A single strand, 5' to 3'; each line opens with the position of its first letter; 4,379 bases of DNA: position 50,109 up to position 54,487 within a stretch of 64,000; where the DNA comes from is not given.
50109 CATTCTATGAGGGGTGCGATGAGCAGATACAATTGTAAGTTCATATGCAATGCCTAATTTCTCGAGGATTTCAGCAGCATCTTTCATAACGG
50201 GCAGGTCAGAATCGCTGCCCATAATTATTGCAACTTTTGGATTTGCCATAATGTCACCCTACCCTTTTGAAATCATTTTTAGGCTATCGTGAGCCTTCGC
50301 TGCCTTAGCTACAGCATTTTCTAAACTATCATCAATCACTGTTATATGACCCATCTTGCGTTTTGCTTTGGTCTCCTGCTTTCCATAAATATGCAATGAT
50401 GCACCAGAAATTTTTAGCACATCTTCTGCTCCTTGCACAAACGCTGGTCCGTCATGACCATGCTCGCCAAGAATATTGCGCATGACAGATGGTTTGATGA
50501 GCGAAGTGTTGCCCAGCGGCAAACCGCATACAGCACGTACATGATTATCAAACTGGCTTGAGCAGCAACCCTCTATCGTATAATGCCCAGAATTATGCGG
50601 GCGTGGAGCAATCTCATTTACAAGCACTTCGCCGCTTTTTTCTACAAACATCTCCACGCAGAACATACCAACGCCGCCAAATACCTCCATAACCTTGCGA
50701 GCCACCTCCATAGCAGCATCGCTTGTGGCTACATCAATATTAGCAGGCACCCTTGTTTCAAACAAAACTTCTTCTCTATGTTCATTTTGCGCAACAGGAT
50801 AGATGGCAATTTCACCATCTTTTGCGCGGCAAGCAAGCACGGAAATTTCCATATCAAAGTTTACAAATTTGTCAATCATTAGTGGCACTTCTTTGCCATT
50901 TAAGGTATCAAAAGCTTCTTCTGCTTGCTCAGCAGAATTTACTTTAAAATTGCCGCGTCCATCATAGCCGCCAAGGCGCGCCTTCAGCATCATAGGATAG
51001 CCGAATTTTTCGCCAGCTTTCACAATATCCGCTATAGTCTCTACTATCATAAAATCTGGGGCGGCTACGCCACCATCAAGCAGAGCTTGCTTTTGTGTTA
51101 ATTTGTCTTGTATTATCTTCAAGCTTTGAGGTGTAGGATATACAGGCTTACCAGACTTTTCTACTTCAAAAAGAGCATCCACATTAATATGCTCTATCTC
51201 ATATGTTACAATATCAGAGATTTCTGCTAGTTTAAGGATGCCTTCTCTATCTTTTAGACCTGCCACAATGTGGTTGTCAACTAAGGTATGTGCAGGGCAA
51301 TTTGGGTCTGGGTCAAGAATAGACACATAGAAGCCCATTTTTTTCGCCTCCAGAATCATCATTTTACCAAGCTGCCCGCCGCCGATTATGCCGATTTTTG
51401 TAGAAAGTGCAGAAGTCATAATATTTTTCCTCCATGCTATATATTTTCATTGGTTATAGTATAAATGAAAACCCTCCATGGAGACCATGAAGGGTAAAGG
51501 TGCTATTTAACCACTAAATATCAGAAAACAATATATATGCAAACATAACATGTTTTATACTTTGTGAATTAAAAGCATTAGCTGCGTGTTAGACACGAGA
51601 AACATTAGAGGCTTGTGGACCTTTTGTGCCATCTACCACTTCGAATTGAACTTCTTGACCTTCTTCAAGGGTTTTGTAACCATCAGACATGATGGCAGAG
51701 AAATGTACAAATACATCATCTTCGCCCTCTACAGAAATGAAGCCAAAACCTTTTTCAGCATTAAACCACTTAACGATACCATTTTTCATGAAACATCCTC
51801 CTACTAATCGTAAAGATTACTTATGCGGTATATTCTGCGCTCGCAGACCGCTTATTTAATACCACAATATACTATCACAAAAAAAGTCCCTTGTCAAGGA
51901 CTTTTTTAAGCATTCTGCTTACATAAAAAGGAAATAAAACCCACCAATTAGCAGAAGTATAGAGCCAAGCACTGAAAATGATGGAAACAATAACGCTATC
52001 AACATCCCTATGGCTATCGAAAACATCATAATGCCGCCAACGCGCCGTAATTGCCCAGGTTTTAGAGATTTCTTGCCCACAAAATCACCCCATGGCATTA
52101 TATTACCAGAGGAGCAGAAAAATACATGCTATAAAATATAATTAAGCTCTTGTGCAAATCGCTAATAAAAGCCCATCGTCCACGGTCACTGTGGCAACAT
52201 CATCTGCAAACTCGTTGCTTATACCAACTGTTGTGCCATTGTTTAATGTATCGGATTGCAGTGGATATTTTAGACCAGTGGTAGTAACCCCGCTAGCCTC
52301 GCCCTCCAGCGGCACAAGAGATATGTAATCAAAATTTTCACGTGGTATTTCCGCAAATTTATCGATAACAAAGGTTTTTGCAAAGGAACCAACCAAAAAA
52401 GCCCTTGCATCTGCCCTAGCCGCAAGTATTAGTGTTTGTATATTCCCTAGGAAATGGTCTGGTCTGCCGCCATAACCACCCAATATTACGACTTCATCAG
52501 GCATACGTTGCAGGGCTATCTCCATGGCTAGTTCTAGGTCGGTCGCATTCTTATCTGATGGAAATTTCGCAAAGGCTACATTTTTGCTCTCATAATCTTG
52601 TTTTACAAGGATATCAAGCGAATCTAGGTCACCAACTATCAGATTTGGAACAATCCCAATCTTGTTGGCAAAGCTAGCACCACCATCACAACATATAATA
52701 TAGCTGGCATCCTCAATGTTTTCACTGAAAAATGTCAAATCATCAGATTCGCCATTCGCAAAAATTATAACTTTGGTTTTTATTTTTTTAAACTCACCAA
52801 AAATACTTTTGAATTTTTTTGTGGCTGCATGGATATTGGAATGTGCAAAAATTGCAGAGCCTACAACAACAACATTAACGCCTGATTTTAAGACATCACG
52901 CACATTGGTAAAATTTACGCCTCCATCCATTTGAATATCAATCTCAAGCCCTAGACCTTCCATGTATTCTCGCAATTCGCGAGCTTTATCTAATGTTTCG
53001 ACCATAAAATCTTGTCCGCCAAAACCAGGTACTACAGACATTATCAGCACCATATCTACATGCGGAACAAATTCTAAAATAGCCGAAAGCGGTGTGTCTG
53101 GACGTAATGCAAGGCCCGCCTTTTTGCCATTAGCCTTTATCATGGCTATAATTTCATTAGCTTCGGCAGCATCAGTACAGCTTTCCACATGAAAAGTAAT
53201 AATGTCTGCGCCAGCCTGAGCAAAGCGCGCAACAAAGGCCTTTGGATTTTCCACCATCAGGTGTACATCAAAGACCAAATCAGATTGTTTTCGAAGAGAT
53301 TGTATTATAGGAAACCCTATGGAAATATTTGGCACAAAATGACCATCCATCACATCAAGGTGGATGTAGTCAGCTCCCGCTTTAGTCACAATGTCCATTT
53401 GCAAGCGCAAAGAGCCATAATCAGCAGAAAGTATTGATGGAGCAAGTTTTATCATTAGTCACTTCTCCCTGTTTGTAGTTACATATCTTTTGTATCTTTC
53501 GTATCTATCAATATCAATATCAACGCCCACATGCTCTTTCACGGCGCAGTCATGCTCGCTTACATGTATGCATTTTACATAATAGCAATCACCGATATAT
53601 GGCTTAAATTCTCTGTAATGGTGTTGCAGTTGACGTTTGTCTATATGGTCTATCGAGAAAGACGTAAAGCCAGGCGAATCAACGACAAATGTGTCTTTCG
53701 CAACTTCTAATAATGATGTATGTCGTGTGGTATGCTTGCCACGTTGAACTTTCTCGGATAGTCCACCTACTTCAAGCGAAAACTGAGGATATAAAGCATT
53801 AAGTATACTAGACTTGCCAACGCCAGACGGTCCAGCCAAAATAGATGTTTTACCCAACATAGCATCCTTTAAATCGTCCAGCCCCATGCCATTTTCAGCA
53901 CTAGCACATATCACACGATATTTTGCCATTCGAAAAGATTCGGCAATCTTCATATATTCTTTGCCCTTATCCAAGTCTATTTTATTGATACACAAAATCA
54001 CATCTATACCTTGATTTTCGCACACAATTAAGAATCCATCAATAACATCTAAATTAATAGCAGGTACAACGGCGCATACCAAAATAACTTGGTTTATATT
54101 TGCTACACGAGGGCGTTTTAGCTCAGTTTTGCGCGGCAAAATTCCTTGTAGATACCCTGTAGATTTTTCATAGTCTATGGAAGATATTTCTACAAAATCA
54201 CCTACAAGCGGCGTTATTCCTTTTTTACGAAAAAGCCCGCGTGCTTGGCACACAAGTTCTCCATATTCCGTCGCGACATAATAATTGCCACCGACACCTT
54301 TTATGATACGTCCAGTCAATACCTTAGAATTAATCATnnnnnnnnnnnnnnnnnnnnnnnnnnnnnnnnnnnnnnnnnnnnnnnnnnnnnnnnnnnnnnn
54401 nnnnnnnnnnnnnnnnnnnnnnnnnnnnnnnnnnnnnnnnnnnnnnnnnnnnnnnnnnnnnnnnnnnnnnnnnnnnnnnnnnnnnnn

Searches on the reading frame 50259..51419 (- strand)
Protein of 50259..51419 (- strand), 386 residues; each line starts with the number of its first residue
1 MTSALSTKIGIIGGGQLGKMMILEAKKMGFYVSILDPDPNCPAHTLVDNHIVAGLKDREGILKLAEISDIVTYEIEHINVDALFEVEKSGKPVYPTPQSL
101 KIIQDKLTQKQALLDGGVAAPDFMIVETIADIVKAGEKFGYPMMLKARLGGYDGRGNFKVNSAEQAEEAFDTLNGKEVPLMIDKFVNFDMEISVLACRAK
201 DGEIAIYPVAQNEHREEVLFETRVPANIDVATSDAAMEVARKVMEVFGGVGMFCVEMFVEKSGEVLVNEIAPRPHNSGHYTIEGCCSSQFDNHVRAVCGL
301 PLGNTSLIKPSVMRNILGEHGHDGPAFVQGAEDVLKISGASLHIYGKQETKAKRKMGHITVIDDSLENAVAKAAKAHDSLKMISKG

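Call 22: search_protein_families(library=pfam, proteins=[window:50259-51419:-], max_evalue=0.00001)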
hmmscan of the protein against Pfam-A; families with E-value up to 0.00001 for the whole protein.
window:50259-51419:- (386 aa): 4 families
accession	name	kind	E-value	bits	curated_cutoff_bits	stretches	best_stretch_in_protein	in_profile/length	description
PF02222.28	ATP-grasp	-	1.1e-58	198.2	27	1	115-290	5-179/179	ATP-grasp domain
PF22660.2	RS_preATP-grasp-like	-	2.1e-30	105.5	27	1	7-104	2-98/98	Ribonucleotide synthetase preATP-grasp domain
PF17769.7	PurK_C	-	1.4e-19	70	22.6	1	311-370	1-54/56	Phosphoribosylaminoimidazole carboxylase C-terminal domain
PF07478.18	Dala_Dala_lig_C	-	1.6e-09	38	24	1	134-274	30-176/204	D-ala D-ala ligase C-terminus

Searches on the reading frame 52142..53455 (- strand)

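Call 22: search_protein_families(library=pfam, proteins=[window:52142-53455:-], max_evalue=0.00001)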
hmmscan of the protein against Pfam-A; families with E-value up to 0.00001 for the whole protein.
window:52142-53455:- (437 aa): 4 families
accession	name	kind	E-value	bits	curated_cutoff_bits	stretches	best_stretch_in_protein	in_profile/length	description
PF00834.25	Ribul_P_3_epim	-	1.6e-70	237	21.1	1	3-203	1-198/198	Ribulose-phosphate 3 epimerase family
PF04263.21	TPK_catalytic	-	9.4e-32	109.7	30.7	1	245-352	3-111/113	Thiamin pyrophosphokinase, catalytic domain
PF04265.19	TPK_B1_binding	-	6.1e-19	67.9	22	1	369-430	3-67/67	Thiamin pyrophosphokinase, vitamin B1 binding domain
PF01973.23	MptE-like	-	4.2e-07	30.3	34.6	1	207-301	6-103/171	6-hydroxymethylpterin diphosphokinase MptE-like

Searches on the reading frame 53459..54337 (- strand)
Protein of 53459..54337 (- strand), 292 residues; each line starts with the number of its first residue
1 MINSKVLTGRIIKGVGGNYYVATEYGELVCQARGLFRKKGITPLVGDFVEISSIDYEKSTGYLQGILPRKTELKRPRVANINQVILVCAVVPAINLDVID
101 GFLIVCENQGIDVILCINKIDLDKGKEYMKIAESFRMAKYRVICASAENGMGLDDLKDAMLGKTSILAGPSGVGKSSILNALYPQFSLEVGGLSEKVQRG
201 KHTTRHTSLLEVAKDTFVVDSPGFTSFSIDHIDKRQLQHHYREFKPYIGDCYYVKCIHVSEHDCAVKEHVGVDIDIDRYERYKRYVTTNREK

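Call 22: search_protein_families(library=pfam, proteins=[window:53459-54337:-], max_evalue=0.00001)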
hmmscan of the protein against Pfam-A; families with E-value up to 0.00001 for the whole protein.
window:53459-54337:- (292 aa): 3 families
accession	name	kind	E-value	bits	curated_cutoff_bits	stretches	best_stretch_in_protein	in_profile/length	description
PF03193.22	RsgA_GTPase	-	3.5e-51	173.9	30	1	66-229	1-173/174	RsgA GTPase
PF16745.11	RsgA_N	-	1.1e-16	60.8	27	1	8-55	1-48/54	RsgA N-terminal domain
PF01926.29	MMR_HSR1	-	7.7e-07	29.7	21.9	1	166-244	3-73/113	50S ribosome-binding GTPase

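Call 24: find_encoding_contigs(protein=window:53459-54337:-, flank=2000, max_places=4)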
Protein window:53459-54337:- (292 aa): no gene with exactly this product is on record in the collection.
